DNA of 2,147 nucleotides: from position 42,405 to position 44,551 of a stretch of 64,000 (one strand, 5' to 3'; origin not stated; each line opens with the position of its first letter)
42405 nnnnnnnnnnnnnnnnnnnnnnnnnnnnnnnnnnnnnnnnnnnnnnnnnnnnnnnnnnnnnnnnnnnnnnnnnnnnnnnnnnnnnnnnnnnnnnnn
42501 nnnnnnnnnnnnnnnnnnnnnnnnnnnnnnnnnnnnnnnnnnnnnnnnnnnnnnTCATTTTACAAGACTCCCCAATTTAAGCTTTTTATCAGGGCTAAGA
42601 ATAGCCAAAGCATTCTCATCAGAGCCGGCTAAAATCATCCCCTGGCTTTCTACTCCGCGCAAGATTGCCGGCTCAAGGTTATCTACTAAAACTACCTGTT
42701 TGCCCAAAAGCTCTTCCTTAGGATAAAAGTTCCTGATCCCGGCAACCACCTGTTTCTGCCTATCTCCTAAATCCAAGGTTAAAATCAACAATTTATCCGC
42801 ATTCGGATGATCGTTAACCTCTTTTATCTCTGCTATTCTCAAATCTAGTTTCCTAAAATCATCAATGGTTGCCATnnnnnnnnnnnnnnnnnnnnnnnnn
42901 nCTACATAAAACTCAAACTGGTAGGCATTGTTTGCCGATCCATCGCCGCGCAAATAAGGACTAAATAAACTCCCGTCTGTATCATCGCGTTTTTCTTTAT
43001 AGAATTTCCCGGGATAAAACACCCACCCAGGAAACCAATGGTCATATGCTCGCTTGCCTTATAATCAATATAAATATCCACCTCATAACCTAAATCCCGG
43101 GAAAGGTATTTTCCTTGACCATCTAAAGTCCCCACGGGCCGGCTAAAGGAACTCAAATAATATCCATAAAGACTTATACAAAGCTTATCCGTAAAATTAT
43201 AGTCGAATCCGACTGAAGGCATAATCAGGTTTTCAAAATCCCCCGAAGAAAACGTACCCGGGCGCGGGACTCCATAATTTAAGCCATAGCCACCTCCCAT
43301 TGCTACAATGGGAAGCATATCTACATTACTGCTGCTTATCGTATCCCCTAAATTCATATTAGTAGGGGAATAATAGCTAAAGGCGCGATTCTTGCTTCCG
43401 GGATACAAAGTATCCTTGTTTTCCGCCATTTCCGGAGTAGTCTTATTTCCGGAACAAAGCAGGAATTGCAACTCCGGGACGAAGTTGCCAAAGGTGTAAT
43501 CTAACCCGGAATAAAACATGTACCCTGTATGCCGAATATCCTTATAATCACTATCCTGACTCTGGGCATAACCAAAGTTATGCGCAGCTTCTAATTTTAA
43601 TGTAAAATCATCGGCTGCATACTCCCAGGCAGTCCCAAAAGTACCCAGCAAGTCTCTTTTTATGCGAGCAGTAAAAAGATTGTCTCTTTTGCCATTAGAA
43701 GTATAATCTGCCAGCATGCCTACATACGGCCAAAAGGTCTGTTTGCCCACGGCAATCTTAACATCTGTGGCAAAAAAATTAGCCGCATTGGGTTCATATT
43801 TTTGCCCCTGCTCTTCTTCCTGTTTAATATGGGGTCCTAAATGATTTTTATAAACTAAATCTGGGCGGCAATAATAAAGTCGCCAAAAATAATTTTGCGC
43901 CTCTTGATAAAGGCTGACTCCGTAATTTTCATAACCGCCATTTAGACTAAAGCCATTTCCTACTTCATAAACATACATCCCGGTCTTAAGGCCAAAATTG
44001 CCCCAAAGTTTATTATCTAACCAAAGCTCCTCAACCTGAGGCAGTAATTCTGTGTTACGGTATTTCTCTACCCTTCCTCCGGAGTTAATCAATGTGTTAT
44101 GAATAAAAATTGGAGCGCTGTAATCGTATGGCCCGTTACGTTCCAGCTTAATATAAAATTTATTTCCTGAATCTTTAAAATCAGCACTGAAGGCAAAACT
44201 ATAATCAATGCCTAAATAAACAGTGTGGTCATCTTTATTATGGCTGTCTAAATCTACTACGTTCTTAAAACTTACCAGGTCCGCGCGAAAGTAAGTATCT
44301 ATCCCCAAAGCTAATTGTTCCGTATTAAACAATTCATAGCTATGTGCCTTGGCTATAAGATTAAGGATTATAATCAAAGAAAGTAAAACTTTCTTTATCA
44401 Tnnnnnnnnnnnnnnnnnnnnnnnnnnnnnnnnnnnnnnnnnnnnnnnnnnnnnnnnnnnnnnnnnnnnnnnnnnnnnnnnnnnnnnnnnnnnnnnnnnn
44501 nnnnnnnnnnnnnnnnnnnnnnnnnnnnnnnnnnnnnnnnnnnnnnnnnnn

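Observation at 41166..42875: Translationally coupled trio: DUF2156 (aminoacyl-PG-synthase C-terminal-like), YkgJ Cys-cluster protein and a Trbp111/CsaA tRNA-binding protein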

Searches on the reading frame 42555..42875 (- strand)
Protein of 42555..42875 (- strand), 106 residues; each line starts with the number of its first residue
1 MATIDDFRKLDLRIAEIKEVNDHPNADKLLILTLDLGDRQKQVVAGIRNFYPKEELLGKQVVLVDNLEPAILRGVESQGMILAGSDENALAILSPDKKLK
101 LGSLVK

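Call 3: search_protein_families(library=pfam, proteins=[window:42555-42875:-], max_evalue=0.01)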
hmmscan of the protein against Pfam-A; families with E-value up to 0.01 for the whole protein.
window:42555-42875:- (106 aa): 1 family
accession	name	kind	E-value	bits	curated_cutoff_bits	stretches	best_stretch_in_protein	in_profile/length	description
PF01588.26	tRNA_bind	-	6.3e-31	106.8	27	1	12-103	1-95/96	Putative tRNA binding domain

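Call 4: search_protein_families(library=ncbifam, proteins=[window:42555-42875:-], max_evalue=0.01)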
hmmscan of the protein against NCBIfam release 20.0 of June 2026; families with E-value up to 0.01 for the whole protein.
window:42555-42875:- (106 aa): 12 families
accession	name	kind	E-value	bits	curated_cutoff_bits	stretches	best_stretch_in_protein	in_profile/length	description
TIGR00399.1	metG_C_term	equivalog_domain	2.9e-38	130.8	116.65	1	3-106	35-139/139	methionine--tRNA ligase subunit beta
NF001100.0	PRK00133.1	equivalog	1.6e-35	122.8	587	1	3-106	572-676/676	methionine--tRNA ligase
NF008900.0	PRK12267.1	equivalog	1.9e-33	115.9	598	1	3-106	544-648/648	methionine--tRNA ligase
NF007492.0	PRK10089.1-1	equivalog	9.2e-23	80.3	150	1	4-102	6-106/110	tRNA-binding protein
NF007494.0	PRK10089.1-3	equivalog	4.2e-15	55.7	109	1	1-104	3-110/112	tRNA-binding protein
TIGR02222.1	chap_CsaA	subfamily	9.5e-15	54.5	119.65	1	5-105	2-106/107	export-related chaperone CsaA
NF007496.0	PRK10089.1-5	equivalog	3.6e-13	49.7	171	1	1-102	1-105/109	chaperone CsaA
NF007495.0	PRK10089.1-4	equivalog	1.3e-12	48.2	117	1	3-102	6-109/113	tRNA-binding protein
TIGR00472.1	pheT_bact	equivalog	2.1e-09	36.2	402.65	1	9-84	41-123/798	phenylalanine--tRNA ligase subunit beta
NF007493.0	PRK10089.1-2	equivalog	2e-08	34.3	160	1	3-103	5-109/112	tRNA-binding protein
NF045760.1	YtpR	equivalog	3.1e-07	30.4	100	1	12-81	83-155/185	YtpR family tRNA-binding protein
NF045867.1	PheT_Nterm_rel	equivalog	3.4e-07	30.4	120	1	12-82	89-163/171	TyrS-associated PheT N-terminal domain-related protein TapR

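Call 44: search_solved_structures(query=window:42555-42875:-, max_evalue=0.001)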
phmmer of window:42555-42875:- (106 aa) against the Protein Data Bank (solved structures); distinct sequences matched with E-value up to 0.001: 32.
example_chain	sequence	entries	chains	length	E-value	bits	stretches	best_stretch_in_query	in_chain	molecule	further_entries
1mkh_A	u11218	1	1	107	3e-33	117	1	4-105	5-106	C-terminal domain of Methionyl-tRNA synthetase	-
5h34_A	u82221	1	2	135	2.6e-32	114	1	5-105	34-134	Methionine-tRNA ligase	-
1rqg_A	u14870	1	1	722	1.6e-31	111.5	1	4-105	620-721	Methionyl-tRNA synthetase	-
1pyb_A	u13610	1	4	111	2.6e-26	94.8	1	3-103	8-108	tRNA-binding protein Trbp111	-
8vtz_A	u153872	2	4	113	2.8e-26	94.7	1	3-103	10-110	Methionyl-tRNA synthetase beta subunit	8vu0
7d8r_A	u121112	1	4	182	1.6e-25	92.2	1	4-103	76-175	Microphthalmia-associated transcription factor,Methionyl-tRNA synthetase beta subunit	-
7d8s_A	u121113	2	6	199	2.2e-25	91.8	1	4-103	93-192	Microphthalmia-associated transcription factor,Methionyl-tRNA synthetase beta subunit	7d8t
3ers_X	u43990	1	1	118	5.4e-18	68.1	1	5-102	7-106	tRNA-binding protein ygjH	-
9shc_A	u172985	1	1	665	1.5e-17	66.7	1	4-105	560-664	Methionine--tRNA ligase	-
1ntg_A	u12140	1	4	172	1.2e-16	63.8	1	9-88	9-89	Tyrosyl-tRNA synthetase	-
38li_A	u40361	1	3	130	1.8e-16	63.3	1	3-87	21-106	Methionine--tRNA ligase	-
4up7_A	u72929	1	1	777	5.6e-15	58.4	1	4-86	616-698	LYSINE--TRNA LIGASE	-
4up8_A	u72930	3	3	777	5.7e-15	58.4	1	4-86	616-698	LYSINE--TRNA LIGASE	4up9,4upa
8ong_A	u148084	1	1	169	1e-14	57.6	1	6-97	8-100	Aminoacyl tRNA synthase complex-interacting multifunctional protein 1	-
1euj_A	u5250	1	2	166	1e-14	57.6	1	6-97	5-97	ENDOTHELIAL MONOCYTE ACTIVATING POLYPEPTIDE 2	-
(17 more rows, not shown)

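Call 45: list_cluster_members(proteins=[window:42555-42875:-, window:42049-42558:-, window:41166-42062:-, window:40352-41173:-])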
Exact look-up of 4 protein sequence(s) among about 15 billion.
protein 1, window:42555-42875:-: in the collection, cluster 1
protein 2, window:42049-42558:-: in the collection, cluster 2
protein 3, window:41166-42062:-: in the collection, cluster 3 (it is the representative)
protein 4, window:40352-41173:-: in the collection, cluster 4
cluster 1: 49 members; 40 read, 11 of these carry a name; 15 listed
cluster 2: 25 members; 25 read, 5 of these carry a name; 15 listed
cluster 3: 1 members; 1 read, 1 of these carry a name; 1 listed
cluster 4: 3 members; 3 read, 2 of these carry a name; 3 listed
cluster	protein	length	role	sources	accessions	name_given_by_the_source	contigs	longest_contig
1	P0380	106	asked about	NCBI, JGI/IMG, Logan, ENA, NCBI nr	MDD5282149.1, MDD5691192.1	MAG: methionine--tRNA ligase subunit beta [Candidatus Omnitrophica bacterium] | methionyl-tRNA synthetase | methionine--tRNA ligase subunit beta [Candidatus Omnitrophota bacterium]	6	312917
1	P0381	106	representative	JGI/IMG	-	-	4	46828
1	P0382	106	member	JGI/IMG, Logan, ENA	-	methionyl-tRNA synthetase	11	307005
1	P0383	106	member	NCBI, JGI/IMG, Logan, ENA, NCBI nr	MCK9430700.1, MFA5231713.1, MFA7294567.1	MAG: methionine--tRNA ligase subunit beta [Candidatus Omnitrophica bacterium] | methionyl-tRNA synthetase | methionine--tRNA ligase subunit beta [Candidatus Omnitrophota bacterium]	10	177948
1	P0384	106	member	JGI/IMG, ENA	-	methionyl-tRNA synthetase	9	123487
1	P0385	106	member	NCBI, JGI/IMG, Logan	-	methionyl-tRNA synthetase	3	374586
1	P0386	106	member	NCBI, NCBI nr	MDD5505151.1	MAG: methionine--tRNA ligase subunit beta [Candidatus Omnitrophica bacterium] | methionine--tRNA ligase subunit beta [Candidatus Omnitrophota bacterium]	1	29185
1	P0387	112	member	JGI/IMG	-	methionine--tRNA ligase beta chain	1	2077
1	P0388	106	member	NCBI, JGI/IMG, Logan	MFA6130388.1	MAG: methionine--tRNA ligase subunit beta [Candidatus Omnitrophota bacterium] | methionyl-tRNA synthetase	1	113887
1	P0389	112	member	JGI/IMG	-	methionine--tRNA ligase beta chain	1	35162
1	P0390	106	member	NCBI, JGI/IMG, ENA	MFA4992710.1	MAG: methionine--tRNA ligase subunit beta [Candidatus Omnitrophota bacterium]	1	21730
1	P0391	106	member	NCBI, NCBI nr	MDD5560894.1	MAG: methionine--tRNA ligase subunit beta [Candidatus Omnitrophica bacterium] | methionine--tRNA ligase subunit beta [Candidatus Omnitrophota bacterium]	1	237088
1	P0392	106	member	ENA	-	-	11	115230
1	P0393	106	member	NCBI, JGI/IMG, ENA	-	-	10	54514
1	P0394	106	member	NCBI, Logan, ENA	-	-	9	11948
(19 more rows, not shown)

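Call 80: search_protein_families(library=padloc, proteins=[window:42555-42875:-], max_evalue=0.01)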
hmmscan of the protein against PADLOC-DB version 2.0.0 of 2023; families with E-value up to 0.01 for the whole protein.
window:42555-42875:- (106 aa): 0 families

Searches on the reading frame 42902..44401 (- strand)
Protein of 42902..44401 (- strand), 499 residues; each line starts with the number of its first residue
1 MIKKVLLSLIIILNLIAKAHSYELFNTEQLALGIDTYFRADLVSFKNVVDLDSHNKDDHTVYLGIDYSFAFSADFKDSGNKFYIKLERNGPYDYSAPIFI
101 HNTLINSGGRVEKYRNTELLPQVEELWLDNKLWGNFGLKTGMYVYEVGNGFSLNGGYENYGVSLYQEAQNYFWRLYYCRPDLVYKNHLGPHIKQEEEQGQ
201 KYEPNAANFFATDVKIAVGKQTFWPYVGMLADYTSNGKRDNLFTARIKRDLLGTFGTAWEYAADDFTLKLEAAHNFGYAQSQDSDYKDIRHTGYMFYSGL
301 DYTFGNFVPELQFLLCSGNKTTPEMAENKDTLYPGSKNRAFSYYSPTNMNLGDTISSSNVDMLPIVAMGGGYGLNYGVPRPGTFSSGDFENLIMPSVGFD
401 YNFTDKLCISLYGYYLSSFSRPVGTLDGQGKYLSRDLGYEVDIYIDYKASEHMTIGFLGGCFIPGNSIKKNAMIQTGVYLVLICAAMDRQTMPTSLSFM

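Call 3: search_protein_families(library=pfam, proteins=[window:42902-44401:-], max_evalue=0.01)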
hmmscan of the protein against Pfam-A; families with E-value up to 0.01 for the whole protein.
window:42902-44401:- (499 aa): 1 family
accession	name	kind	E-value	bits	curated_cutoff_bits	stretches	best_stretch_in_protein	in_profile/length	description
PF13372.12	Alginate_exp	-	0.004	16.4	25.2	0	434-471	347-384/395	Alginate export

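Call 4: search_protein_families(library=ncbifam, proteins=[window:42902-44401:-], max_evalue=0.01)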
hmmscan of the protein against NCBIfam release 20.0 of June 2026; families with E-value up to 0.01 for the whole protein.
window:42902-44401:- (499 aa): 0 families
